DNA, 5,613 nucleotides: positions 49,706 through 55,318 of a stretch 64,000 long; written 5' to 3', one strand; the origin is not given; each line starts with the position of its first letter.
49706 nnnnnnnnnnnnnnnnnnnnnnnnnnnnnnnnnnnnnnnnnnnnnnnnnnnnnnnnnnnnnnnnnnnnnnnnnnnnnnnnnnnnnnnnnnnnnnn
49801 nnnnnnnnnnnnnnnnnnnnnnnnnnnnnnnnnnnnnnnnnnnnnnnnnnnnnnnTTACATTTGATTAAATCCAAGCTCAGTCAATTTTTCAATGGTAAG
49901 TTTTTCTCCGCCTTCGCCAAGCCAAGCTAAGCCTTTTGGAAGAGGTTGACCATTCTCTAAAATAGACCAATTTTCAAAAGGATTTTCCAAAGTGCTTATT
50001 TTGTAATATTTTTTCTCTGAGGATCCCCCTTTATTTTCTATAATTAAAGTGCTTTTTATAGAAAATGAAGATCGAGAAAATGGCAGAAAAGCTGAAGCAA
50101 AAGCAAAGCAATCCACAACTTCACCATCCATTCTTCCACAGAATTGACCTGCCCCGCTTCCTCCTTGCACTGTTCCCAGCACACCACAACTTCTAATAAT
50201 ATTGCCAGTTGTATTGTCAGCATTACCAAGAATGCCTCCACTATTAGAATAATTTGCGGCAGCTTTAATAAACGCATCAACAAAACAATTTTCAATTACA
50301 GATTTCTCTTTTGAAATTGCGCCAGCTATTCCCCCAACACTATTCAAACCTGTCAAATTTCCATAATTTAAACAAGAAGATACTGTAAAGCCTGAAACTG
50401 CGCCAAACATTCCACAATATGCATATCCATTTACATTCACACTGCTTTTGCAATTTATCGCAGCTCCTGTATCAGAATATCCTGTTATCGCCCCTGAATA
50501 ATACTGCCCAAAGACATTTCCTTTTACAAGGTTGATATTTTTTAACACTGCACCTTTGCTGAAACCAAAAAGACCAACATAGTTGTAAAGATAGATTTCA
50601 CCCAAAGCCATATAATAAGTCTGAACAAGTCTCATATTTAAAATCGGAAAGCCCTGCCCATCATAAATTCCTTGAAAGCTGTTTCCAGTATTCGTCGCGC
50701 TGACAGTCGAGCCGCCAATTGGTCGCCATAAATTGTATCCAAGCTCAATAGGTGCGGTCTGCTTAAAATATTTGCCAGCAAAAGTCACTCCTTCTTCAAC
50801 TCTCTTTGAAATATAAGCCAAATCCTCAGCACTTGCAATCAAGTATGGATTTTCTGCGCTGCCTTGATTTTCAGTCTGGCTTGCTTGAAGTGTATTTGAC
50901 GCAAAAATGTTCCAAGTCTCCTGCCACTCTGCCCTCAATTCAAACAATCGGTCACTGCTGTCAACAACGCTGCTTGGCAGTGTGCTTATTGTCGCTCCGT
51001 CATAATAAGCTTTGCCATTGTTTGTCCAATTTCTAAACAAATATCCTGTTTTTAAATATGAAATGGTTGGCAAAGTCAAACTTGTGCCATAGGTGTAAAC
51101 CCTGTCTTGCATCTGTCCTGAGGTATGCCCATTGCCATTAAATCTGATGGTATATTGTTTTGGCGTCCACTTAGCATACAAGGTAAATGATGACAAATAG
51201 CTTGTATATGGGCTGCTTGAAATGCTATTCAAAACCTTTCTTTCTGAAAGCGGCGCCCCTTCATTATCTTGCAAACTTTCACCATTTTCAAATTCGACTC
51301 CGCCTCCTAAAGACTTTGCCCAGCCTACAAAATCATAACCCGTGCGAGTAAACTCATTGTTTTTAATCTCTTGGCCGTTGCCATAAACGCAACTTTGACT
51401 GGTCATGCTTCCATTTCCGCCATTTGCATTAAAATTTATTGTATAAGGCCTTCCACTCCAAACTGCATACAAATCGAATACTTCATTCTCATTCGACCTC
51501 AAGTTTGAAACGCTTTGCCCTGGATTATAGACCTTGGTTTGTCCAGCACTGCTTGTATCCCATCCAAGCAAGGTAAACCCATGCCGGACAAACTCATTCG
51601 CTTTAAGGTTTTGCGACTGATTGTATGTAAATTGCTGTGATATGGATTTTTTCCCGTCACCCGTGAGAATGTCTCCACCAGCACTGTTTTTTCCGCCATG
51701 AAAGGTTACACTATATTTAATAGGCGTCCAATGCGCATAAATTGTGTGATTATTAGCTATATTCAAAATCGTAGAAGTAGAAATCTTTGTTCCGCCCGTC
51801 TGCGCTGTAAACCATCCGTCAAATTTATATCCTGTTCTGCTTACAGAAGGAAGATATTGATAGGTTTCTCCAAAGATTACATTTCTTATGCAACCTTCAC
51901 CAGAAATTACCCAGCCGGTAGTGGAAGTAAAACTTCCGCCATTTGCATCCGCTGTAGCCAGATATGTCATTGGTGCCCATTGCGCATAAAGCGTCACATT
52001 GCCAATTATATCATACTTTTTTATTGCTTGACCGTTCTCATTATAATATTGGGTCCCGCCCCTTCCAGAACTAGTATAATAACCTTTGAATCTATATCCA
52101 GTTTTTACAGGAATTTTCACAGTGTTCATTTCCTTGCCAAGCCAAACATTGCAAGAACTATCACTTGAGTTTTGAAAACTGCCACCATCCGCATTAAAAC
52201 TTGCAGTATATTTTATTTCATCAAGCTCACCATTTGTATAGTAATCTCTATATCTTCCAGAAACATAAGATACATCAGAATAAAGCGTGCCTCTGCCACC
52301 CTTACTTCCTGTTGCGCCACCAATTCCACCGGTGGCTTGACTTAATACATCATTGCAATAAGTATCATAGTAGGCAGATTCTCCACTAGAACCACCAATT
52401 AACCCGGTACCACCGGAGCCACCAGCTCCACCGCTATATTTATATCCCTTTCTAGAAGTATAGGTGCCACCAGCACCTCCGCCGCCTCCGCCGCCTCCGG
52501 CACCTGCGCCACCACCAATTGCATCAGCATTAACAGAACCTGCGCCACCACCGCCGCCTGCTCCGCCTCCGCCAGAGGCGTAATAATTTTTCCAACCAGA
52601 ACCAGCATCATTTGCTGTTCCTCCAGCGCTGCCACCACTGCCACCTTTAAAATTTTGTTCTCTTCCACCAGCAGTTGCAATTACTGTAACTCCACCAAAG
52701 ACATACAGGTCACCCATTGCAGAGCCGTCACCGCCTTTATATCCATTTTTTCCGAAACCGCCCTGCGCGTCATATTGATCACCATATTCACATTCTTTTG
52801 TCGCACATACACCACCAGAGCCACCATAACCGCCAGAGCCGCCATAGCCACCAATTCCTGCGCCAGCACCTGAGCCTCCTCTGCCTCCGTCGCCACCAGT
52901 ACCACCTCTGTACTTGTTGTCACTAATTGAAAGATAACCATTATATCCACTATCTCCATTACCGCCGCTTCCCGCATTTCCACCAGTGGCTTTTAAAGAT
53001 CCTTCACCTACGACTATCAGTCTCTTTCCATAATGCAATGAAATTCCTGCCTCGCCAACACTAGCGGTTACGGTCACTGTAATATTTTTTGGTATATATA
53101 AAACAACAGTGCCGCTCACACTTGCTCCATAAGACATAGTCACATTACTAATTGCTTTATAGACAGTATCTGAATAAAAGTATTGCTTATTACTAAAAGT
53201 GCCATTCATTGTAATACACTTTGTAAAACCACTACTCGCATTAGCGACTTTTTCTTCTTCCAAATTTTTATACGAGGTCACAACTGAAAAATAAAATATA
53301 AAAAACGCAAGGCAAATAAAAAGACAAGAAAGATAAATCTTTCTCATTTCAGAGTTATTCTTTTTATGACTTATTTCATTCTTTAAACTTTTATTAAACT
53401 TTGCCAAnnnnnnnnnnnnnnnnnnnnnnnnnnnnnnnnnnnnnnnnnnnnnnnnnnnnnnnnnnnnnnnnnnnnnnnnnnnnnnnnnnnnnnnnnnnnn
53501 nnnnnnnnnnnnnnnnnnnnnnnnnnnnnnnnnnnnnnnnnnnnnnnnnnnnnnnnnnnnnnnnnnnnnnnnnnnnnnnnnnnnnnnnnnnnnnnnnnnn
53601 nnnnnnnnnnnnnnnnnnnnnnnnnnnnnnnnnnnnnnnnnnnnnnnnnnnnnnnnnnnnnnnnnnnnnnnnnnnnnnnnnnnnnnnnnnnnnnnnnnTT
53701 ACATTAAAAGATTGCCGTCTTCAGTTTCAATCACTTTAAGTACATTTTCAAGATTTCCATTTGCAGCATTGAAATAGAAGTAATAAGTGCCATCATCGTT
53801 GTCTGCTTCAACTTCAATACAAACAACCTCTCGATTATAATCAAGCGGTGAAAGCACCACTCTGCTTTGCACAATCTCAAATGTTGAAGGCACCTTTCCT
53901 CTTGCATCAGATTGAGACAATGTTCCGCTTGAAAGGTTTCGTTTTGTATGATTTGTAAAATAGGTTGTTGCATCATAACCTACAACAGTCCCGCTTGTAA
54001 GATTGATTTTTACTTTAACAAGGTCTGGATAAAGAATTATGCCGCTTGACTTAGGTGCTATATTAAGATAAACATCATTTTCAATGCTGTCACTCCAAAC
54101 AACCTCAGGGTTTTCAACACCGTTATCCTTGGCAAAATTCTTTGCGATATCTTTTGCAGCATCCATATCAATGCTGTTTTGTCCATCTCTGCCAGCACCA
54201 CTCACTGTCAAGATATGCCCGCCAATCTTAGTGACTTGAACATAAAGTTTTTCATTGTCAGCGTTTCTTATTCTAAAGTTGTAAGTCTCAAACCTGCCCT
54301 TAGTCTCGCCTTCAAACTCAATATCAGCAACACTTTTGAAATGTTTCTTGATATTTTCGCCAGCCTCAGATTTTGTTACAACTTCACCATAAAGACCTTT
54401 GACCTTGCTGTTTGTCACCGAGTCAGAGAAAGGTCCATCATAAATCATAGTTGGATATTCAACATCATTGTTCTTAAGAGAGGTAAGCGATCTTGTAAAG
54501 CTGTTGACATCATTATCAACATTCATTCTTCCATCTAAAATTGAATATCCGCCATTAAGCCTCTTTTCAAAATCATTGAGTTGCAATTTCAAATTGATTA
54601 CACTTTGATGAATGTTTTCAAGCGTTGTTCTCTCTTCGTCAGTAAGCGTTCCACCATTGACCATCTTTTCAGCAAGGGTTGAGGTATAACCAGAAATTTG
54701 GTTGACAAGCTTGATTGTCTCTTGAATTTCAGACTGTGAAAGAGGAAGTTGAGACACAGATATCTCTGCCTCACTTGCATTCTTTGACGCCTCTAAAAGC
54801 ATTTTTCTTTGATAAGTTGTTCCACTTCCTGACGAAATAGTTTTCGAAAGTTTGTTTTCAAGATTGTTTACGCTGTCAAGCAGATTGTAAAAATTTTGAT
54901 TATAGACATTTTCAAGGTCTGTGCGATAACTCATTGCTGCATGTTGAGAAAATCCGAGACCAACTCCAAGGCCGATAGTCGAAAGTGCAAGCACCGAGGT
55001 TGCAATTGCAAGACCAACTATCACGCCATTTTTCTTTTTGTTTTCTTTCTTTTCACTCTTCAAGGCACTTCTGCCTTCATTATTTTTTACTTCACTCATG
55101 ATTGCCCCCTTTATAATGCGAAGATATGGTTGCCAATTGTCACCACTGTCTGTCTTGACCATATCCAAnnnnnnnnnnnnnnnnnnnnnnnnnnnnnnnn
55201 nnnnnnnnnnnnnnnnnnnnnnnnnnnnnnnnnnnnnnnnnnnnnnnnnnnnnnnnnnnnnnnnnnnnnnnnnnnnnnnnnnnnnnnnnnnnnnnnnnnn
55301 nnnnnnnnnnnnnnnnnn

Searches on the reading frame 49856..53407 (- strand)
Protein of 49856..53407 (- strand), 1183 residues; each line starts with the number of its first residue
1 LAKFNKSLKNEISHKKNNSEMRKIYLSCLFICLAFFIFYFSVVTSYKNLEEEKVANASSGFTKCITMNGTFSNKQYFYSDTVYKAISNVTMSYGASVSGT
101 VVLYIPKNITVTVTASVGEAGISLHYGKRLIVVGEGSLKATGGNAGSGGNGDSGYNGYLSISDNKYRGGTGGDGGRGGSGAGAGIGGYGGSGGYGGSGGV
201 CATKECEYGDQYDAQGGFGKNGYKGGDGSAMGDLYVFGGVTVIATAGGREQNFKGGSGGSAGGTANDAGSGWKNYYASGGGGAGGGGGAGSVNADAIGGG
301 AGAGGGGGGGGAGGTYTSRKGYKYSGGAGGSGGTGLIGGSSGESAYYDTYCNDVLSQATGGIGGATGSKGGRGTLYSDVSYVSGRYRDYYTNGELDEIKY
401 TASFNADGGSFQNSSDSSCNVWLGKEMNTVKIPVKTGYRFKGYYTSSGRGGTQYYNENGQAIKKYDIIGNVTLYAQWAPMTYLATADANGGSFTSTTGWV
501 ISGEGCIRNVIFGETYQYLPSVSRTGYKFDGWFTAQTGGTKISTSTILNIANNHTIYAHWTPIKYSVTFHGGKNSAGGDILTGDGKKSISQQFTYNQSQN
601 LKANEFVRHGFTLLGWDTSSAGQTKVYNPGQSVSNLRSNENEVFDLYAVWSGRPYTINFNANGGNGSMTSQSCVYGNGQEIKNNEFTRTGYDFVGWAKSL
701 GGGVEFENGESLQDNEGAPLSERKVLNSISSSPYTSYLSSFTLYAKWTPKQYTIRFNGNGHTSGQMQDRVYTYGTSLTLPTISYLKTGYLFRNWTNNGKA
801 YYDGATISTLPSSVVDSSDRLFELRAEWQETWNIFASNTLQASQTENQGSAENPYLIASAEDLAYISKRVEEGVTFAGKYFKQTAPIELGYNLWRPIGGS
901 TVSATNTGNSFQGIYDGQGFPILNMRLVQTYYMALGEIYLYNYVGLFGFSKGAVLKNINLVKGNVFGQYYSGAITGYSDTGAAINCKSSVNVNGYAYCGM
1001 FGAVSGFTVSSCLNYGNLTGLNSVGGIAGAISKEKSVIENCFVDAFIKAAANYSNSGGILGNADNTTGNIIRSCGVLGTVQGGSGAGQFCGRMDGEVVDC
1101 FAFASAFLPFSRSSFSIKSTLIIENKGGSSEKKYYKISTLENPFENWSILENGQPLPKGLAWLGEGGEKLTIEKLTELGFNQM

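Call 5: search_protein_families(library=pfam, proteins=[window:49856-53407:-])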
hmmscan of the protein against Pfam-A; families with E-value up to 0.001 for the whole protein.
window:49856-53407:- (1183 aa): 1 family
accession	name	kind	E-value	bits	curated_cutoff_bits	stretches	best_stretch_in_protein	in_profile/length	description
PF09479.16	Flg_new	-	3.6e-38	129.9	27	5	487-559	6-65/65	Listeria-Bacteroides repeat domain (List_Bact_rpt)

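Call 9: find_encoding_contigs(protein=window:49856-53407:-, flank=3000, max_places=10)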
Protein window:49856-53407:- (1183 aa): 1 contig read that carries it; 1 place shown.
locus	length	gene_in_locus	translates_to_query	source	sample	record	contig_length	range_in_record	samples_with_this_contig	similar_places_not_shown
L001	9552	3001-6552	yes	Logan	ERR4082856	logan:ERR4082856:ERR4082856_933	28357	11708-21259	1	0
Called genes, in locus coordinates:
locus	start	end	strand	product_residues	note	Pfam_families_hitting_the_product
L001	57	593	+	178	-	PF09551:Spore_II_R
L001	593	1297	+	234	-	PF08823:PG_binding_2 (faint), PF01471:PG_binding_1, PF09374:PG_binding_3 (faint), PF07486:Hydrolase_2, PF00397:WW (faint)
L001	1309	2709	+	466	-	PF20769:YPEB_N, PF14620:YPEB_PepSY1-2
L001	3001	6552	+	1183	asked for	-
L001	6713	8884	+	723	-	PF17764:PriA_3primeBD, PF00270:DEAD, PF04851:ResIII, PF18319:Zn_ribbon_PriA, PF00271:Helicase_C, PF18074:PriA_C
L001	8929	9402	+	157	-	PF01327:Pep_deformylase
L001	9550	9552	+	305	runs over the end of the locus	PF00551:Formyl_trans_N, PF02911:Formyl_trans_C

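Call 14: find_related_loci(query=A1, collection=genome_contigs, flank=6000)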
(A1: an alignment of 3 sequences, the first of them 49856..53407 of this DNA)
Query A1 (1183 aa) in genome_contigs; peptide patterns used: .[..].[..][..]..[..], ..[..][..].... (x = any residue, [..] = any of these).
127 stretches matched a pattern; 14 encode a relative of the query (tblastn E <= 1e-3); 14 distinct loci.
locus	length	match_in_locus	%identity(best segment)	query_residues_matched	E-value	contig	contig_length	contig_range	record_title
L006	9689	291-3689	73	24-1183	0e+0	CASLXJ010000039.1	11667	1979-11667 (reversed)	MAG: uncultured bacterium isolate 8-6_110307.18_1677752973 genome assembly, contig: NODE_1340_length_11667_cov_4.840338,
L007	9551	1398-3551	37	399-1182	4e-71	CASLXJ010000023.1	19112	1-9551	MAG: uncultured bacterium isolate 8-6_110307.18_1677752973 genome assembly, contig: NODE_764_length_19112_cov_4.979168,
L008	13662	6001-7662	32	433-1182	4e-67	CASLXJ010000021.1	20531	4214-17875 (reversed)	MAG: uncultured bacterium isolate 8-6_110307.18_1677752973 genome assembly, contig: NODE_705_length_20531_cov_5.564173,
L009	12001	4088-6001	27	430-1164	4e-31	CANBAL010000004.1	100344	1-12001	MAG TPA_asm: uncultured Clostridia bacterium isolate SRR15322609_bin.15_metawrap_v1.3_MAG genome assembly, contig: NODE.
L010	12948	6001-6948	28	774-1061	6e-14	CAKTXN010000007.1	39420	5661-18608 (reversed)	MAG: uncultured Eggerthellaceae bacterium isolate REFINED_METABAT215_TOP10_CONTIGS_1500_ASSEMBLY_K77_MERGED__Hadza_MoBio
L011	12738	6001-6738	29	849-1061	9e-14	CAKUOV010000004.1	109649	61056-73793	MAG: uncultured Eggerthellaceae bacterium isolate REFINED_METABAT215_TOP10_CONTIGS_1500_ASSEMBLY_K77_MERGED__Hadza_PheCh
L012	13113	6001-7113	26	744-1083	2e-13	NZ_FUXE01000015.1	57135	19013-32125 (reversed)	Porphyromonas circumdentaria strain ATCC 51356, whole genome shotgun sequence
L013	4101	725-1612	29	849-1101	4e-13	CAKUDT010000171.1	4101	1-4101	MAG: uncultured Eggerthellaceae bacterium isolate REFINED_METABAT215_TOP10_CONTIGS_1500_ASSEMBLY_K77_MERGED__Hadza_PheCh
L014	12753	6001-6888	29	849-1101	7e-13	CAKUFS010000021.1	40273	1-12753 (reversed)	MAG: uncultured Eggerthellaceae bacterium isolate REFINED_METABAT215_TOP10_CONTIGS_1500_ASSEMBLY_K77_MERGED__Hadza_MoBio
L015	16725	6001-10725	31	821-1132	1e-11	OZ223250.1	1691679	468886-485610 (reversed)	MAG: Acholeplasmataceae bacterium isolate c289da16-4743-485f-819d-17f5771af8e7 genome assembly, chromosome: 1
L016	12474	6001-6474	28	850-1042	2e-11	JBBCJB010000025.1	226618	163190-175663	MAG: Parapedobacter sp. isolate MAG_CPA_15 P10A_000000119616, whole genome shotgun sequence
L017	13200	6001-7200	44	841-1023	2e-10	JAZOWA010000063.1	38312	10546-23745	MAG: Clostridia bacterium isolate T1900045525_YK20190219.MAGScoT_cleanbin_000011 SGB_7675_k141_584076, whole genome shot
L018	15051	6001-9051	28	846-1116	8e-10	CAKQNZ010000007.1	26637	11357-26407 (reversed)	MAG: uncultured Clostridia bacterium isolate REFINED_METABAT215_TOP10_CONTIGS_1500_ASSEMBLY_K77_MERGED__Hadza_MoBio_hadz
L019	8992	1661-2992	25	684-1082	2e-9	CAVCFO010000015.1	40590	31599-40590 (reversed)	bacterium isolate G02606-L1_cleanbin_000001 genome assembly, contig: Spades_G02606-L1_contig_307, whole genome shotgun s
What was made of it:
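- Tried and rejected: The related MAGs are labelled 'uncultured bacterium' (call 14).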

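Call 45: search_protein_families(library=ncbifam, proteins=[window:49856-53407:-], max_evalue=0.01)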
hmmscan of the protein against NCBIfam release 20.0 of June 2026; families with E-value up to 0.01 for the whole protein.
window:49856-53407:- (1183 aa): 3 families
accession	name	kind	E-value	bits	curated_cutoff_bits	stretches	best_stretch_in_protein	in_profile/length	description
TIGR02543.1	List_Bact_rpt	repeat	3e-17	62.7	20.95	1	523-563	2-43/44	TIGR02543 family repeat protein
NF033189.1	internalin_A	exception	1e-12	47.2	1600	3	399-561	566-703/799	class 1 internalin InlA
NF033188.1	internalin_H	exception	5.3e-09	35.2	1050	2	399-561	344-481/548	InlH/InlC2 family class 1 internalin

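Call 46: search_solved_structures(query=window:49856-53407:-, max_evalue=0.01)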
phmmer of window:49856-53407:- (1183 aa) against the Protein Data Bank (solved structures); distinct sequences matched with E-value up to 0.01: 0.
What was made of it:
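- Tried and rejected: A PDB sequence search with the gene product found no relative (call 46).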

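Call 51: find_homologous_proteins(query=window:49856-53407:-, max_evalue=1e-20)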
Query window:49856-53407:- (1183 aa): 168 proteins with E <= 1e-20 among 8000 candidates; the best 120 are listed.
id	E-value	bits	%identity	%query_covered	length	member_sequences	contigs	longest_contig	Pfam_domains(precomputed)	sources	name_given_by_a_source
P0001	0.0e+0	1791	73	98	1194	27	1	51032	PF09479.17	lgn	-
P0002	2.7e-260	885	43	100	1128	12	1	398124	PF09479.17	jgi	jgi:uncharacterized repeat protein (TIGR02543 family)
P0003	4.9e-173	596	48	14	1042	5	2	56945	PF09479.17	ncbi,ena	-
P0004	2.4e-132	461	27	32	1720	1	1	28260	PF09479.17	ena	-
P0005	1.3e-84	303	28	33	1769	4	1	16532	PF21722.5,PF09479.17,PF18998.7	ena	-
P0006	1.9e-77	279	28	42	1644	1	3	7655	PF09479.17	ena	-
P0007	7.3e-73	264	34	13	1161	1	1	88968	PF09479.17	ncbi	-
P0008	5.5e-63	232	28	42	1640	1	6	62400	PF09479.17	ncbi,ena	-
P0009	1.0e-62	231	29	26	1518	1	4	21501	PF09479.17,PF18998.7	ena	-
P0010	5.9e-57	212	29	46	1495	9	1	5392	PF09479.17,PF18998.7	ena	-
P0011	8.0e-57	211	30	33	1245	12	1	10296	PF09479.17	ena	-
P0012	5.2e-56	208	27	33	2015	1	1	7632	PF09479.17,PF18998.7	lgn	-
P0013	6.0e-56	208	30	33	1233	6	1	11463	PF09479.17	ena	-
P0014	2.7e-55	206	29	33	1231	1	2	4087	PF09479.17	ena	-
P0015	5.0e-55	205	29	33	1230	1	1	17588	PF09479.17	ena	-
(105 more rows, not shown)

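Call 52: find_encoding_contigs(protein=P0002, flank=1000, max_places=5)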
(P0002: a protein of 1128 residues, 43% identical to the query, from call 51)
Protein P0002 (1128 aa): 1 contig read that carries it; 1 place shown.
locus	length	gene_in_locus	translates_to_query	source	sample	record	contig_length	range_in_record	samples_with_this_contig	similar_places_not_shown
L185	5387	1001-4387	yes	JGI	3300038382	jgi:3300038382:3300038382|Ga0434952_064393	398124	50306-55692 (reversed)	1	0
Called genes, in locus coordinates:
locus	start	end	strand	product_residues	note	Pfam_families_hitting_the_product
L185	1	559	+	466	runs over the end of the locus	PF20769:YPEB_N, PF14620:YPEB_PepSY1-2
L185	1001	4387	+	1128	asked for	PF09479:Flg_new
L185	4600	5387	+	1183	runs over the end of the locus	PF09479:Flg_new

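Call 53: find_encoding_contigs(protein=P0003, flank=1000, max_places=5)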
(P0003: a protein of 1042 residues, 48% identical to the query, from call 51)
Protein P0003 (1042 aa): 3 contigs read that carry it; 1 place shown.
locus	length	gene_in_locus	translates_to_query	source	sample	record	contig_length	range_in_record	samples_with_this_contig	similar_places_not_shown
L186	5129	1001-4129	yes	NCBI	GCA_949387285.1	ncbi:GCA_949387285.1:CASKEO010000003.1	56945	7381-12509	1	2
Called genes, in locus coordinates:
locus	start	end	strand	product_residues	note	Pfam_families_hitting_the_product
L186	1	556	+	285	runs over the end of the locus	PF00892:EamA (faint)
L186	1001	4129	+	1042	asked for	PF09479:Flg_new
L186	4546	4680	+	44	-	-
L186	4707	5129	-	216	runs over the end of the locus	PF01741:MscL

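Call 54: find_encoding_contigs(protein=P0007, flank=1000, max_places=5)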
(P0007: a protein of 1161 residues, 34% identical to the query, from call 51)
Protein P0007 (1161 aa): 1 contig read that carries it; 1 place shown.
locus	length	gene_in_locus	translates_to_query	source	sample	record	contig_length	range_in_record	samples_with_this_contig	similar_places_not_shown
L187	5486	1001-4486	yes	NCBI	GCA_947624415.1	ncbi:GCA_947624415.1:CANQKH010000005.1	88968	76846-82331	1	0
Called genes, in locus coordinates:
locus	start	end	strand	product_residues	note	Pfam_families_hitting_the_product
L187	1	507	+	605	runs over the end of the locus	PF09823:DUF2357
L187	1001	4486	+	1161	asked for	PF09479:Flg_new (faint)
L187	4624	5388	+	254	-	PF02673:BacA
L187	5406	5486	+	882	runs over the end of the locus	PF00690:Cation_ATPase_N, PF00122:E1-E2_ATPase, PF00702:Hydrolase, PF13246:Cation_ATPase, PF00689:Cation_ATPase_C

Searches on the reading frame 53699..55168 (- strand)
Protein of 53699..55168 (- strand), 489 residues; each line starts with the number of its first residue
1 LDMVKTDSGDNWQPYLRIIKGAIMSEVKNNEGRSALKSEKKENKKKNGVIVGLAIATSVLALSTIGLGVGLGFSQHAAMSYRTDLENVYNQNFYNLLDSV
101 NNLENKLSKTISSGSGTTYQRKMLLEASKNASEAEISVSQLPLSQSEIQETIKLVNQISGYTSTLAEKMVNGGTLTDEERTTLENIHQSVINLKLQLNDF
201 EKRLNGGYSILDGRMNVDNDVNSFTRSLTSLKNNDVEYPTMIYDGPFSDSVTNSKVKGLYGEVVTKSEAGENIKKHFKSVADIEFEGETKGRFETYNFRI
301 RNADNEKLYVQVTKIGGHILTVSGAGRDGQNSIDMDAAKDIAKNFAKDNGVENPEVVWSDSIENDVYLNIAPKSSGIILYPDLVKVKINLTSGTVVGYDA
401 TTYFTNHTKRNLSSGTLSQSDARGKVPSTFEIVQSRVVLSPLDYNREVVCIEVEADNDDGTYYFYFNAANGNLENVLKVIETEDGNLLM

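Call 5: search_protein_families(library=pfam, proteins=[window:53699-55168:-])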
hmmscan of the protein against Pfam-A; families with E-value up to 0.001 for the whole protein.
window:53699-55168:- (489 aa): 2 families
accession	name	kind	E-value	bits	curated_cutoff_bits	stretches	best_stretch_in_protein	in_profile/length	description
PF14620.12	YPEB_PepSY1-2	-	1e-39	137.1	31.7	1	227-412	4-194/195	YpeB sporulation, PepSY1 and PepSY2 domains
PF20769.2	YPEB_N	-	7.7e-27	94.3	27.3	1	79-206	3-129/136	YpeB N-terminal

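Call 11: find_encoding_contigs(protein=window:53699-55099:-, flank=2500, max_places=10)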
Protein window:53699-55099:- (466 aa): 6 contigs read that carry it; 4 places shown.
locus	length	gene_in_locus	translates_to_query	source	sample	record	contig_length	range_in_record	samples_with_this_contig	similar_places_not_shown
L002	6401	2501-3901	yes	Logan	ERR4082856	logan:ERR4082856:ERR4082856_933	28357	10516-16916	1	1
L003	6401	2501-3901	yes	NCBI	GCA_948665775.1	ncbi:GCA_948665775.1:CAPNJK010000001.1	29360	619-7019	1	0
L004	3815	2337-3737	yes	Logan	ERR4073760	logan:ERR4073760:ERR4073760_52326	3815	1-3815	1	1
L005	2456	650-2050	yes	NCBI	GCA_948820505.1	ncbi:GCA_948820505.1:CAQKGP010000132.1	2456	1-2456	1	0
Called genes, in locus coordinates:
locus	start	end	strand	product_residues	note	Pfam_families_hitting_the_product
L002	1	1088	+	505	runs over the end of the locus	PF12673:SipL (faint)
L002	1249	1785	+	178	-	PF09551:Spore_II_R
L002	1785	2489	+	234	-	PF08823:PG_binding_2 (faint), PF01471:PG_binding_1, PF09374:PG_binding_3 (faint), PF07486:Hydrolase_2, PF00397:WW (faint)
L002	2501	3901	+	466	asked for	PF20769:YPEB_N, PF14620:YPEB_PepSY1-2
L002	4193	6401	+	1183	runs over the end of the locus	-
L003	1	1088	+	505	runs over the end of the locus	PF12673:SipL (faint)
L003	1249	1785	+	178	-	PF09551:Spore_II_R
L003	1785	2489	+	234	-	PF08823:PG_binding_2 (faint), PF01471:PG_binding_1, PF09374:PG_binding_3 (faint), PF07486:Hydrolase_2, PF00397:WW (faint)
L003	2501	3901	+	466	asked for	PF20769:YPEB_N, PF14620:YPEB_PepSY1-2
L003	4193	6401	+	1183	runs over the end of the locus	-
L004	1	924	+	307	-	?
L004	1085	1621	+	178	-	PF09551:Spore_II_R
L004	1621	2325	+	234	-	PF08823:PG_binding_2 (faint), PF01471:PG_binding_1, PF09374:PG_binding_3 (faint), PF07486:Hydrolase_2, PF00397:WW (faint)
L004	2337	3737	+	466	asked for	PF20769:YPEB_N, PF14620:YPEB_PepSY1-2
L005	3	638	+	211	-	?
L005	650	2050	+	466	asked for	PF20769:YPEB_N, PF14620:YPEB_PepSY1-2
